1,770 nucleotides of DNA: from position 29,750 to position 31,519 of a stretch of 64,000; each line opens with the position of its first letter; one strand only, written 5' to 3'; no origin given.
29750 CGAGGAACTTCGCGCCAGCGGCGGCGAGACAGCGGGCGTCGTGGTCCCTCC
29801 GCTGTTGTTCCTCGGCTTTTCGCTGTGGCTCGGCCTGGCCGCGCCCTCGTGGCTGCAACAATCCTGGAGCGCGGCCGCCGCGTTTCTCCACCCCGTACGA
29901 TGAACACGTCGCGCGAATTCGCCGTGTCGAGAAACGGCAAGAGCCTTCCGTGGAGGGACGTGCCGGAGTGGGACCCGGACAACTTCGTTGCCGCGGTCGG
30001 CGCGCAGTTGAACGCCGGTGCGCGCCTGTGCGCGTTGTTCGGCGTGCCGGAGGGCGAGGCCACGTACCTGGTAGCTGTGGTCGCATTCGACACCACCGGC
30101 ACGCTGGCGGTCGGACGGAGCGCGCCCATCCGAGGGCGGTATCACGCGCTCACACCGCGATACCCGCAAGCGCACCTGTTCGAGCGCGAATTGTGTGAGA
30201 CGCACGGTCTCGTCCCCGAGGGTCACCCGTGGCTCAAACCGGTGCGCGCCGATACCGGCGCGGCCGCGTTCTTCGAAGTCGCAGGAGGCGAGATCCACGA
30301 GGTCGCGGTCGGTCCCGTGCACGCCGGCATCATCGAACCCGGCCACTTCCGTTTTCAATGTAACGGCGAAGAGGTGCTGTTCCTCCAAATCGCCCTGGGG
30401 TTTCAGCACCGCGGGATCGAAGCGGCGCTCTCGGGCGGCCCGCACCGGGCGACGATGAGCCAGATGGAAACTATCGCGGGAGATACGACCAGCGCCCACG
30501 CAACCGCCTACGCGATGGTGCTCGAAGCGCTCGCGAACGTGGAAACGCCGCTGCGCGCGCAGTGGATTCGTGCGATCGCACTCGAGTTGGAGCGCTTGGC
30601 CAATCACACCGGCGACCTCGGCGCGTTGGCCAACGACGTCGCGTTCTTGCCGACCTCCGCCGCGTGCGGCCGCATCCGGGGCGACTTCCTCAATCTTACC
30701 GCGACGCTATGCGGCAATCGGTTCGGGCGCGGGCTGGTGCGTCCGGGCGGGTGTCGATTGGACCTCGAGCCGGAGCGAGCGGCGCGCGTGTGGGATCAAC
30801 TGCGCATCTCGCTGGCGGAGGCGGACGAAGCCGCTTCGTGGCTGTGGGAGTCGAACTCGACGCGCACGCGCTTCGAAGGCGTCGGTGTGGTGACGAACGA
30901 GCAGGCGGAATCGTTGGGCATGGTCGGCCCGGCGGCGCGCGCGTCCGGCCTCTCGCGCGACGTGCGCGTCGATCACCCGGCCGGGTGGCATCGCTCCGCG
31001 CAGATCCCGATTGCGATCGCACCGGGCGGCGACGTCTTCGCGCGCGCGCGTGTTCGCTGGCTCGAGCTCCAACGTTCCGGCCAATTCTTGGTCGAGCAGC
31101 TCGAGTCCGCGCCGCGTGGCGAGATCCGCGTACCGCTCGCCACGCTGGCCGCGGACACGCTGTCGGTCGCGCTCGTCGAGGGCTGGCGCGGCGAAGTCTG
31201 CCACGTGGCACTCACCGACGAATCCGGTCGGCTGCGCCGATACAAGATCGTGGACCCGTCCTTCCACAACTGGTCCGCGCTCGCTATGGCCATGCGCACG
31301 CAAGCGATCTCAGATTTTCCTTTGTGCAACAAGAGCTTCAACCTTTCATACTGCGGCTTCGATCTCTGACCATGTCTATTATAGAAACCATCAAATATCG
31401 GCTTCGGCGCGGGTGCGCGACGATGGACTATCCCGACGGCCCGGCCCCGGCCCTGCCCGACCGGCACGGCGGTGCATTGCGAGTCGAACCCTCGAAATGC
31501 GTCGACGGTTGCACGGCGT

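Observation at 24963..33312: Six-gene hyf/hyc-like membrane complex whose large subunit has lost all four [NiFe]-ligating cysteines (Ehr-type), followed by a menaquinone radical-SAM gene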

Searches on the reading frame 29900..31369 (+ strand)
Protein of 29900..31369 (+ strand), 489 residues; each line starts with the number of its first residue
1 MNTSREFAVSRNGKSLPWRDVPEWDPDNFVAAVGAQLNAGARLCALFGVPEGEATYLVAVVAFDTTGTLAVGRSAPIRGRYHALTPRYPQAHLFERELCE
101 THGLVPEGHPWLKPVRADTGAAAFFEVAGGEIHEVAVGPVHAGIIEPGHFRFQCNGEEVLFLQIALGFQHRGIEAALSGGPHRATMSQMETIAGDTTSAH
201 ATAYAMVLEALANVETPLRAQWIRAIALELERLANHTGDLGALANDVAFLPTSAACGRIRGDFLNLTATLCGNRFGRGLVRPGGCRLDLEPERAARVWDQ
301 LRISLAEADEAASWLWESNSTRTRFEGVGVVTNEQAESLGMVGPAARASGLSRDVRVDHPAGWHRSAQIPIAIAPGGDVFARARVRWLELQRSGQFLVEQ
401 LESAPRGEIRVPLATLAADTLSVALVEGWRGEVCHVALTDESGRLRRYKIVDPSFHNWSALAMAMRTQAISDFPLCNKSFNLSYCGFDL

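Call 4: search_protein_families(library=pfam, proteins=[window:29900-31369:+])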
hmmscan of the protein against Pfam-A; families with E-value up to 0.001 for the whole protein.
window:29900-31369:+ (489 aa): 2 families
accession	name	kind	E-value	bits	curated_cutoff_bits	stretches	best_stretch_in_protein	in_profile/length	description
PF00346.24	Complex1_49kDa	-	3.8e-34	118.4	24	2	255-411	10-166/271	Respiratory-chain NADH dehydrogenase, 49 Kd subunit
PF00329.25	Complex1_30kDa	-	0.00044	21.3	22.5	1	78-115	66-103/124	Respiratory-chain NADH dehydrogenase, 30 Kd subunit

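Call 5: search_protein_families(library=ncbifam, proteins=[window:29900-31369:+])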
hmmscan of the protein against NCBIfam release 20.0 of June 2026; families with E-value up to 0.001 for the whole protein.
window:29900-31369:+ (489 aa): 10 families
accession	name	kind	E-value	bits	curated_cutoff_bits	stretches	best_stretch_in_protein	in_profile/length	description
NF004739.1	PRK06075.1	equivalog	1.4e-51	175.5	360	1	134-410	2-278/384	NADH-quinone oxidoreductase subunit D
TIGR01962.1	NuoD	equivalog_domain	3.8e-41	141.2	459.35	1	136-413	6-283/386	NADH dehydrogenase (quinone) subunit D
NF009808.0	PRK13292.1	equivalog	1.5e-35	122.3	1156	1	119-407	394-682/791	NADH-quinone oxidoreductase subunit B/C/D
NF040602.1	F420_dehyd_FpoD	exception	2.9e-35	122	600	1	135-473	10-356/372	F420H2 dehydrogenase subunit FpoD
NF008974.0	PRK12322.1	equivalog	1.1e-31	110.2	522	1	135-473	9-350/366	NADH-quinone oxidoreductase subunit D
NF005649.0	PRK07415.1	equivalog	6.5e-24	84.7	583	1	135-408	13-287/394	NAD(P)H-quinone oxidoreductase subunit H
NF008728.0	PRK11742.1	equivalog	4.3e-23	81.5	840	1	137-410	219-492/598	NADH-quinone oxidoreductase subunit C/D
NF007778.0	PRK10467.1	equivalog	1.1e-05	23.9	969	1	145-236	13-104/567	hydrogenase 2 large subunit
NF033181.1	NiFeSe_hydrog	equivalog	0.00049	19.1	600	0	164-236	31-103/507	nickel-dependent hydrogenase large subunit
NF007550.0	PRK10170.1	equivalog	0.00098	17.6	1101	0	148-230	29-113/597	Ni/Fe-hydrogenase large subunit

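Call 6: search_solved_structures(query=window:29900-31369:+, max_evalue=0.001, show_alignments=3)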
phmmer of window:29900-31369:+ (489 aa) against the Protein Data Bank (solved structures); distinct sequences matched with E-value up to 0.001: 62 (the best 60 are shown).
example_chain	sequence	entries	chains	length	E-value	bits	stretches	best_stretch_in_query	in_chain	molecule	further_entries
7z0s_E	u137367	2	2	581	3.4e-43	151.4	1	127-484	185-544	Formate hydrogenlyase subunit 5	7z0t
6cfw_L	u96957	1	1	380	6.5e-31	110.9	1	135-476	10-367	Membrane-bound hydrogenase subunit alpha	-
2fug_4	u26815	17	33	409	4.3e-30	108.2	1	131-413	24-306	NADH-quinone oxidoreductase chain 4 | NADH-QUINONE OXIDOREDUCTASE SUBUNIT 4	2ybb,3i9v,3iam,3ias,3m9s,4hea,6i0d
7vxu_Q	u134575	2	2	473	8.3e-24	87.4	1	139-416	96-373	NADH dehydrogenase [ubiquinone] iron-sulfur protein 2, mitochondrial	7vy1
9buh_C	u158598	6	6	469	9.2e-24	87.3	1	139-416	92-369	NADH dehydrogenase [ubiquinone] iron-sulfur protein 2, mitochondrial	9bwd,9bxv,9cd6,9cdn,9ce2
6g2j_D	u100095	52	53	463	9.6e-24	87.2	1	138-416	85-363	NADH dehydrogenase [ubiquinone] iron-sulfur protein 2, mitochondrial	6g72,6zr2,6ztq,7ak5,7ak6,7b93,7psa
8ba0_D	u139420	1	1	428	1.4e-23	86.7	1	138-419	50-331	Complex I-49kD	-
8b9z_D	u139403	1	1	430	1.4e-23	86.7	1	138-419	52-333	Complex I-49kD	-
8ud1_1D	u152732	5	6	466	1.4e-23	86.7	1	139-416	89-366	NADH dehydrogenase [ubiquinone] iron-sulfur protein 2, mitochondrial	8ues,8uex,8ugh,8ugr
5gpn_Z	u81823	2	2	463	1.5e-23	86.6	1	139-416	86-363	NADH dehydrogenase [ubiquinone] iron-sulfur protein 2 | NADH dehydrogenase [ubiquinone] iron-sulfur protein 2, mitochondrial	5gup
6zk9_4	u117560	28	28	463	1.6e-23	86.5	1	139-416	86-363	Mitochondrial complex I, 49 kDa subunit | Mitochondrial complex I, ND4L subunit | Complex I-49kD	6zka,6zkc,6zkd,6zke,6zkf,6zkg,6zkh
8uep_1D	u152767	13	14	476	1.7e-23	86.4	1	139-416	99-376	NADH dehydrogenase [ubiquinone] iron-sulfur protein 2, mitochondrial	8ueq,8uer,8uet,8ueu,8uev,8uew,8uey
8esw_S2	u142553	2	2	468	1.9e-23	86.2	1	138-419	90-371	Complex I-49kD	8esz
6zkb_4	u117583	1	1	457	2.2e-23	86.1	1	152-416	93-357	Mitochondrial complex I, 49 kDa subunit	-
7qsd_D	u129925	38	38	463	2.8e-23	85.7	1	139-416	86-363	NADH dehydrogenase [ubiquinone] iron-sulfur protein 2, mitochondrial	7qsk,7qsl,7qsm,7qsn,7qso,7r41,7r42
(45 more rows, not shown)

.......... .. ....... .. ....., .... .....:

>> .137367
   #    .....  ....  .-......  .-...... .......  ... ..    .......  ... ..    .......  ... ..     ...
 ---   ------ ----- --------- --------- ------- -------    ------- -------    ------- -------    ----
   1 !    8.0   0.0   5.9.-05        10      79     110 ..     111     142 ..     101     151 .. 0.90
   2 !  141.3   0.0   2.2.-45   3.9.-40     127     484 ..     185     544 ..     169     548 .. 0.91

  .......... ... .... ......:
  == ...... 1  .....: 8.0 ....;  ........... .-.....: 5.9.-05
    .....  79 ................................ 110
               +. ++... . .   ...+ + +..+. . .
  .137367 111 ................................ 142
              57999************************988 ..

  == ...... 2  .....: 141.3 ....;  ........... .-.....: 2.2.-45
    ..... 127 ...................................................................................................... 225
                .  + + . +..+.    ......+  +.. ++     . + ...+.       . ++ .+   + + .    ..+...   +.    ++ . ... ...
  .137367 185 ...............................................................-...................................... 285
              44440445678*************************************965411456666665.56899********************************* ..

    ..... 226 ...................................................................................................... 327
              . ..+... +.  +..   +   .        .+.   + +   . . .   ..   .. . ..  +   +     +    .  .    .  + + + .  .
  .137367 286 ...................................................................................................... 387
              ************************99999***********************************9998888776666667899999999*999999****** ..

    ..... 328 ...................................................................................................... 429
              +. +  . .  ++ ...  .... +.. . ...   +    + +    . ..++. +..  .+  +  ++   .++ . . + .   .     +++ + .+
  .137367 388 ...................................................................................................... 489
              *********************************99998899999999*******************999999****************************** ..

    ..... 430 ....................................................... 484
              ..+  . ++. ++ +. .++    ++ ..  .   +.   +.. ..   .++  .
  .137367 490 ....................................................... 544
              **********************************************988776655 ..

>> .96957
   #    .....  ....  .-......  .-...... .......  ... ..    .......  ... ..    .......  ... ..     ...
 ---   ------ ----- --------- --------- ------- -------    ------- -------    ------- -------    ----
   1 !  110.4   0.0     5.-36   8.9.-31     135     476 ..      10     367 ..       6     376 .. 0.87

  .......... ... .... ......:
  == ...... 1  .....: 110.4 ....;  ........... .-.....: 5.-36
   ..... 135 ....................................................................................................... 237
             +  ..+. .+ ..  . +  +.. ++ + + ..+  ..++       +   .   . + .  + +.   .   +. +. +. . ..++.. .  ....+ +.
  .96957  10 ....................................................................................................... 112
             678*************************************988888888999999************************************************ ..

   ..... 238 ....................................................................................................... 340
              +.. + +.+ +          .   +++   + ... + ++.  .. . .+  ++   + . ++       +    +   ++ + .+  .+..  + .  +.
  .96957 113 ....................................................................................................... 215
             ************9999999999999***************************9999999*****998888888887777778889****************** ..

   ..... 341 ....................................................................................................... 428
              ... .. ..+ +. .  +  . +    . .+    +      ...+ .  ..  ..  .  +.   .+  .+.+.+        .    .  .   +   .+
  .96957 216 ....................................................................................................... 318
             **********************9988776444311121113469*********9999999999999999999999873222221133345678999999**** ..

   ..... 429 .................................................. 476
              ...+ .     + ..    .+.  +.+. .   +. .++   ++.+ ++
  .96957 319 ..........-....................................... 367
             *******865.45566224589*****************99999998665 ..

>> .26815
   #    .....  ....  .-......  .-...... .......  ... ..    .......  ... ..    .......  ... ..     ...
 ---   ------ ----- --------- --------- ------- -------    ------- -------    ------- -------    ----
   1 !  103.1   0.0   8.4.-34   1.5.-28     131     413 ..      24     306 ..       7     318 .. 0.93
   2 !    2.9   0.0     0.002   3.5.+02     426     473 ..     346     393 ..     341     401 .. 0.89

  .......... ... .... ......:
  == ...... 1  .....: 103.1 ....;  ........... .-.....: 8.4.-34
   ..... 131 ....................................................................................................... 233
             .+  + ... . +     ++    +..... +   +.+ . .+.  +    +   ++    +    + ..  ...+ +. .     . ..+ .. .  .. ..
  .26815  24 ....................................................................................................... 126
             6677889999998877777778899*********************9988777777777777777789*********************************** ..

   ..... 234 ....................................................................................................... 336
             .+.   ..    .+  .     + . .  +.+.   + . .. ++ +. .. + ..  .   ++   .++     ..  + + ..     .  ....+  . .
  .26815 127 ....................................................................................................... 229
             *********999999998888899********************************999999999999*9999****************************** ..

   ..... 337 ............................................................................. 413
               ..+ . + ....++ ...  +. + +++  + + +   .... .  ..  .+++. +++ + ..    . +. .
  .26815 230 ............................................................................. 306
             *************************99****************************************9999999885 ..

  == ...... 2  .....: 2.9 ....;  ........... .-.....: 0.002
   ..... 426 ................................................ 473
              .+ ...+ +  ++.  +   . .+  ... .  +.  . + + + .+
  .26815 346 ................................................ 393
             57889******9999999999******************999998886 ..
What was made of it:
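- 29900..31369 (+): NuoC-NuoD-type fused large subunit (EhrL), 489 aa, with no Ni-Fe ligands and no C-terminal extension. HycE 7z0s_E scores E 3.4e-43, against Nqo4 4.3e-30 (call 6).
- On Ehr complex: HycE 3.4e-43 and Nqo4 4.3e-30 (call 6).
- On MBS/MBX sulfane reductase: MbsL (6u8y_L) is a weaker match than HycE, 2.1e-21 against 3.4e-43 (call 6).
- Closest known: Ech and Mbh ferredoxin-dependent energy-converting hydrogenases. Same: MbhL scores 6.5e-31 and MbsL 2.1e-21 (call 6).
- MbsL (6u8y_L) is a detectable homologue (2.1e-21, call 6). HycE is a much closer relative than MbsL (call 6).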

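Call 8: find_homologous_proteins(query=window:29900-31369:+, max_evalue=1e-10)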
Query window:29900-31369:+ (489 aa): 8000 proteins with E <= 1e-10 among 8000 candidates; the best 120 are listed.
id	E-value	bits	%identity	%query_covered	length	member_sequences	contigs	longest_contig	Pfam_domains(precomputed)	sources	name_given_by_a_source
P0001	0.0e+0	1116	100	100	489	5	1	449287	PF00346.25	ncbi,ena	-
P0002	0.0e+0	1089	98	100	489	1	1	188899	PF00346.25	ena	-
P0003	4.8e-264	895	80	100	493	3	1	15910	PF00346.25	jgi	jgi:Ni,Fe-hydrogenase III large subunit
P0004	1.4e-261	887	78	100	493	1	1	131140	PF00346.25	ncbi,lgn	-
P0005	5.2e-260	881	78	100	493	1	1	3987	PF00346.25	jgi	jgi:Ni,Fe-hydrogenase III large subunit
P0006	1.5e-257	873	78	100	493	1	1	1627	PF00346.25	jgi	jgi:Ni,Fe-hydrogenase III large subunit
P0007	3.1e-257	872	78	100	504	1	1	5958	PF00346.25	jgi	jgi:Ni,Fe-hydrogenase III large subunit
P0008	1.8e-256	870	78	100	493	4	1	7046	PF00346.25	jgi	jgi:Ni,Fe-hydrogenase III large subunit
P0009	8.3e-253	858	76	100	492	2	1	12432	PF00329.26,PF00346.25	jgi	jgi:Ni,Fe-hydrogenase III large subunit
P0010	1.2e-252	857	76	100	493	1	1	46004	PF00346.25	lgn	-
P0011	2.8e-252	856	76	100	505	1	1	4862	PF00346.25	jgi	jgi:Ni,Fe-hydrogenase III large subunit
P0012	9.9e-250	848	76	100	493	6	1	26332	PF00346.25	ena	-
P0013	3.0e-249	846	75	100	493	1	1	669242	PF00329.26,PF00346.25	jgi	jgi:Ni,Fe-hydrogenase III large subunit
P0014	5.9e-244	828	72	100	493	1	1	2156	PF00329.26,PF00346.25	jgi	jgi:Ni,Fe-hydrogenase III large subunit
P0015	1.0e-243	828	73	100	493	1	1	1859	PF00329.26,PF00346.25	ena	-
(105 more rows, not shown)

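Call 9: find_related_loci(query=window:29900-31369:+, collection=genome_contigs, flank=10000)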
Query window:29900-31369:+ (489 aa) in genome_contigs; peptide patterns used: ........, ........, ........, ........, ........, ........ (x = any residue, [..] = any of these).
600 stretches matched a pattern (row limit reached: there are more); 588 encode a relative of the query (tblastn E <= 1e-3); the best 80 are kept; 80 distinct loci.
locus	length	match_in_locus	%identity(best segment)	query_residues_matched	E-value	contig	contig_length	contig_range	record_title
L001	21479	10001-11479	75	1-489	0e+0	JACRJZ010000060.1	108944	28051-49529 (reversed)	MAG: Verrucomicrobia bacterium isolate NC_groundwater_1842_Pr3_B-0.1um_64_53 SR-2_scaffold_141_1144009, whole genome sho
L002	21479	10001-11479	70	1-489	0e+0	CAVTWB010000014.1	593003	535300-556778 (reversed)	MAG: uncultured Verrucomicrobiae bacterium isolate MFD09286.bin.2.151 genome assembly, contig: contig_63586, whole genom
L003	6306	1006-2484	71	1-489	0e+0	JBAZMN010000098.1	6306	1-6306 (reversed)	MAG: Opitutaceae bacterium isolate SO_2017_LW4_44 scaffold_24007_c1_LW137-91_2017, whole genome shotgun sequence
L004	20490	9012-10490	71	1-489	0e+0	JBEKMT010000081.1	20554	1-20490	MAG: Verrucomicrobiota bacterium isolate SPRUCE 3 SPRUCE_3_81, whole genome shotgun sequence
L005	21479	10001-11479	71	1-489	0e+0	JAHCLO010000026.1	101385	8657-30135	MAG: Verrucomicrobiia bacterium isolate TGS_VER2 VER2_26, whole genome shotgun sequence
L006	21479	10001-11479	70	1-489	0e+0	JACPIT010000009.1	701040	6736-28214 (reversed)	MAG: Opitutia bacterium isolate NC_groundwater_448_Ag_B-0.1um_66_33 GD18-4_B1_scaffold_608478, whole genome shotgun sequ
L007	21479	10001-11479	70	1-489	0e+0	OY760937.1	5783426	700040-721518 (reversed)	MAG: Verrucomicrobiae bacterium isolate 066a7682-a1ac-48de-8761-1470dc9e5c3e genome assembly, chromosome: 1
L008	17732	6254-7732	70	1-489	0e+0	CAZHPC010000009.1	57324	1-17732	MAG TPA_asm: uncultured Opitutaceae bacterium isolate binchicken_co50_286 genome assembly, contig: NODE_509_length_57324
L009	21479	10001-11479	70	1-489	0e+0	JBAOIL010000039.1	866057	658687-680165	MAG: Verrucomicrobiota bacterium isolate AS_Ams2_Bin42 np2-np3_contig_9323, whole genome shotgun sequence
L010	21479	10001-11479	69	1-489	0e+0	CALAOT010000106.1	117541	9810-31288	MAG TPA_asm: uncultured Opitutaceae bacterium isolate ERR1022687_bin.54_CONCOCT_v1.1_MAG genome assembly, contig: ERZ175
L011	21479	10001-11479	69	1-489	0e+0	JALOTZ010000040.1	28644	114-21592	MAG: Verrucomicrobia bacterium isolate Prado246 scaffold_830, whole genome shotgun sequence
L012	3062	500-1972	70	3-489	0e+0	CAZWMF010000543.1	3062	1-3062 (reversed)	MAG TPA_asm: uncultured Opitutaceae bacterium isolate binchicken_co162_22 genome assembly, contig: NODE_108189_length_30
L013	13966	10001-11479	69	1-489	0e+0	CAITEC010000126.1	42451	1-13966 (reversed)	MAG: uncultured Opitutaceae bacterium isolate AlinenLipids_bin-0516 genome assembly, contig: bin-0516:126/140, whole gen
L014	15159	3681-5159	69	1-489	0e+0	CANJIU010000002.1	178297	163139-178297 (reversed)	MAG: Opitutae bacterium isolate RH-23may17-1042 genome assembly, contig: RH-23may17-C423, whole genome shotgun sequence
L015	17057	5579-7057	70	1-489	0e+0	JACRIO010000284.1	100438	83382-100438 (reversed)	MAG: Planctomycetota bacterium isolate NC_groundwater_1805_Pr3_B-0.1um_71_11 SR-2_scaffold_141_3559230, whole genome sho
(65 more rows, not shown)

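Call 10: find_encoding_contigs(protein=P0001, flank=10000, max_places=3)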
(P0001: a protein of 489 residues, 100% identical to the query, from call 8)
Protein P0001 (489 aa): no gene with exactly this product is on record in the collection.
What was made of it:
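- Tried and rejected: Exact-sequence look-up of the window's large subunit (P0001): no contig on record (call 10).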

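Call 15: search_protein_families(library=pfam, proteins=[L006:4369-6810:+, L006:4070-4864:+, L005:3936-4715:+, L005:4088-4660:+, L005:3551-4873:-, L005:1077-2090:-], max_evalue=0.01)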
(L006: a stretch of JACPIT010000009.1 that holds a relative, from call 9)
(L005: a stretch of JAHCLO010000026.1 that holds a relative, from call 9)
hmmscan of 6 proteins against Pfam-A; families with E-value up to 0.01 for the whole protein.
L006:4369-6810:+ (813 aa): 2 families
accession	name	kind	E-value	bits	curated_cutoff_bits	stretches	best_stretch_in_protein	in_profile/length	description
PF00361.26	Proton_antipo_M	-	4.2e-47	161.2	21.5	1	293-568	5-278/294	NADH:quinone oxidoreductase/Mrp antiporter, TM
PF00662.26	Proton_antipo_N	-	0.0074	16.6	24.5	0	230-265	11-46/51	NADH-Ubiquinone oxidoreductase (complex I), chain 5 N-terminus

L006:4070-4864:+ (264 aa): 2 families
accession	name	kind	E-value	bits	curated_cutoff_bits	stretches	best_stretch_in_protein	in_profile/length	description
PF00359.27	PTS_EIIA_2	-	7.3e-09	36.2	27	1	153-246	53-139/144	Phosphoenolpyruvate-dependent sugar phosphotransferase system, EIIA 2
PF12728.13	HTH_17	-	9.5e-07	29.4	27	1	32-81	1-50/51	Helix-turn-helix domain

L005:3936-4715:+ (259 aa): 3 families
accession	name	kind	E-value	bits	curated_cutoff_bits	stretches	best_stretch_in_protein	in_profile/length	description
PF00359.27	PTS_EIIA_2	-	3.5e-07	30.7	27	1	107-249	3-142/144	Phosphoenolpyruvate-dependent sugar phosphotransferase system, EIIA 2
PF12728.13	HTH_17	-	0.00029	21.5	27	1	32-81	1-50/51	Helix-turn-helix domain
PF07471.18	Phage_Nu1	-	0.0012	18.9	30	1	31-104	1-76/164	Phage DNA packaging protein Nu1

L005:4088-4660:+ (190 aa): 0 families

L005:3551-4873:- (440 aa): 0 families

L005:1077-2090:- (337 aa): 2 families
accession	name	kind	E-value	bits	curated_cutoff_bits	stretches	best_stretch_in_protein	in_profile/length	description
PF03009.23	GDPD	-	9.6e-42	144.2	23.6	1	85-325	1-243/244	Glycerophosphoryl diester phosphodiesterase family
PF13653.12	GDPD_2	-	8.6e-07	29.7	27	1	297-324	2-29/30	Glycerophosphoryl diester phosphodiesterase family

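Call 25: find_encoding_contigs(protein=P0002, flank=10000, max_places=2)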
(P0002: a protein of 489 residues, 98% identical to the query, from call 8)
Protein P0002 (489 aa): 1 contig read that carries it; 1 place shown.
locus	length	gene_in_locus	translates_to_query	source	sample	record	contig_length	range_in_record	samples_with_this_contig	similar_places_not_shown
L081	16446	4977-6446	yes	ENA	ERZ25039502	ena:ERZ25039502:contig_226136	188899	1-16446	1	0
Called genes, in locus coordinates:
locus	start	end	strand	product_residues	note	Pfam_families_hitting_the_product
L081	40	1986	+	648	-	PF00361:Proton_antipo_M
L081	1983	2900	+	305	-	PF00146:NADHdh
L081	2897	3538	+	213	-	-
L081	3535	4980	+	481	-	PF00361:Proton_antipo_M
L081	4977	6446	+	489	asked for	PF00346:Complex1_49kDa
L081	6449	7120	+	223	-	PF12797:Fer4_2 (faint), PF13237:Fer4_10, PF12837:Fer4_6 (weak), PF12838:Fer4_7, PF13187:Fer4_9, PF13484:Fer4_16 (faint), PF14697:Fer4_21 (weak), PF00037:Fer4 (weak)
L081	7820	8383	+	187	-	PF04055:Radical_SAM (faint), PF19288:CofH_C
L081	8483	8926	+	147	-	PF07681:DoxX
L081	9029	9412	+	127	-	-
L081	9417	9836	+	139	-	-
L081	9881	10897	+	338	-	PF01916:DS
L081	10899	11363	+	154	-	-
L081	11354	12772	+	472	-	-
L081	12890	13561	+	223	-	PF13441:Gly-zipper_YMGG, PF05433:Rick_17kDa_Anti (weak), PF13488:Gly-zipper_Omp, PF00691:OmpA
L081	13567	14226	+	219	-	PF01081:Aldolase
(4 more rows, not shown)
